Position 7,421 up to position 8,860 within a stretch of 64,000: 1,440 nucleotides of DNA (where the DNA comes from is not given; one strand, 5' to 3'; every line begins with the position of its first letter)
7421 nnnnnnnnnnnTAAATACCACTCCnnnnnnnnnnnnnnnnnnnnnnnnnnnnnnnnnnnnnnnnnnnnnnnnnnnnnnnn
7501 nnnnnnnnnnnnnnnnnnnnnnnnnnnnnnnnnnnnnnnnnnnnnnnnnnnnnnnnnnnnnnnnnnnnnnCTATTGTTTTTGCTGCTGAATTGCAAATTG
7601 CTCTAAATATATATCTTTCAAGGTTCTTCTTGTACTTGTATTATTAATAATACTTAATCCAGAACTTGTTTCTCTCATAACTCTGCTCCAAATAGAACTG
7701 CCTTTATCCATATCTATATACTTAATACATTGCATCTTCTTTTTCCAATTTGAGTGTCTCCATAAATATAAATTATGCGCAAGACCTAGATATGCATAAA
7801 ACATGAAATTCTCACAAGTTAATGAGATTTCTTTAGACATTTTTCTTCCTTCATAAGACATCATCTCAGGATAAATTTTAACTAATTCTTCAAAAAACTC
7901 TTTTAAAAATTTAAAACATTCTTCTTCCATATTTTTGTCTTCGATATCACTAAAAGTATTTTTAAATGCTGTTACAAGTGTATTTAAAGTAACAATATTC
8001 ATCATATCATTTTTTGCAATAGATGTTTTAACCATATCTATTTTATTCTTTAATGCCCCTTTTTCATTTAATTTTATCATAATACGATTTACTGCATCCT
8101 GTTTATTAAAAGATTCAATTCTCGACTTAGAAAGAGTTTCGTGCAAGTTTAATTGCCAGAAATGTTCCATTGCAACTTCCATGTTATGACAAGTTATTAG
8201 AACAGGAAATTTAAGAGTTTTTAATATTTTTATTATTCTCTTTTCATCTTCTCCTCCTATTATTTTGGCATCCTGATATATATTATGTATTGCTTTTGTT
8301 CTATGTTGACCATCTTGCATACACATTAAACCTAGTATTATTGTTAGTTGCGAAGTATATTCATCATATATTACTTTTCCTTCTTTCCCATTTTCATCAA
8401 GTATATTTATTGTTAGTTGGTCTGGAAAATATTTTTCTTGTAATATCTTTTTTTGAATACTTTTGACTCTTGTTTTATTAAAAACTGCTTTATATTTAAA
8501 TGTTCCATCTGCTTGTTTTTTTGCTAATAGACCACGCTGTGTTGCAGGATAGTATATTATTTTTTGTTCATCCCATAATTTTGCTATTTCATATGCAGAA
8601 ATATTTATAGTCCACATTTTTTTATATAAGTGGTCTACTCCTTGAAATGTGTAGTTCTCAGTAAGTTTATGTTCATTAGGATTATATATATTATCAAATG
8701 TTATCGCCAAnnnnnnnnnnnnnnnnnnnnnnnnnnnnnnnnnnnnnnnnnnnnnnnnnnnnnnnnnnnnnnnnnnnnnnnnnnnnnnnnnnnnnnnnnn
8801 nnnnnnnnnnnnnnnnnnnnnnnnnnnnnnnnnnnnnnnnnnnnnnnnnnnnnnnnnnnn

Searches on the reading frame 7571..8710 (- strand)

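Call 46: search_protein_families(library=pfam, proteins=[window:7571-8710:-], max_evalue=0.01)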
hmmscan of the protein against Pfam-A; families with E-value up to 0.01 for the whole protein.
window:7571-8710:- (379 aa): 2 families
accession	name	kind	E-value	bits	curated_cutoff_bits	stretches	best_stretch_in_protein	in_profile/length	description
PF14072.11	DndB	-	3.9e-31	108.8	29.1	1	33-371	14-333/338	DNA-sulfur modification-associated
PF20565.4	DUF6775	-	0.00097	19.1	27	1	27-172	6-149/259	Probable metallopeptidase family (DUF6775)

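Call 69: search_protein_families(library=padloc, proteins=[window:7571-8710:-], max_evalue=0.001)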
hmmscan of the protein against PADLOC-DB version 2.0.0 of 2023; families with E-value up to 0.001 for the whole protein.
window:7571-8710:- (379 aa): 1 family
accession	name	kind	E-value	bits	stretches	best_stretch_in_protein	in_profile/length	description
PDLC02658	DndB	-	5.7e-10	36.8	1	76-345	49-318/356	DndB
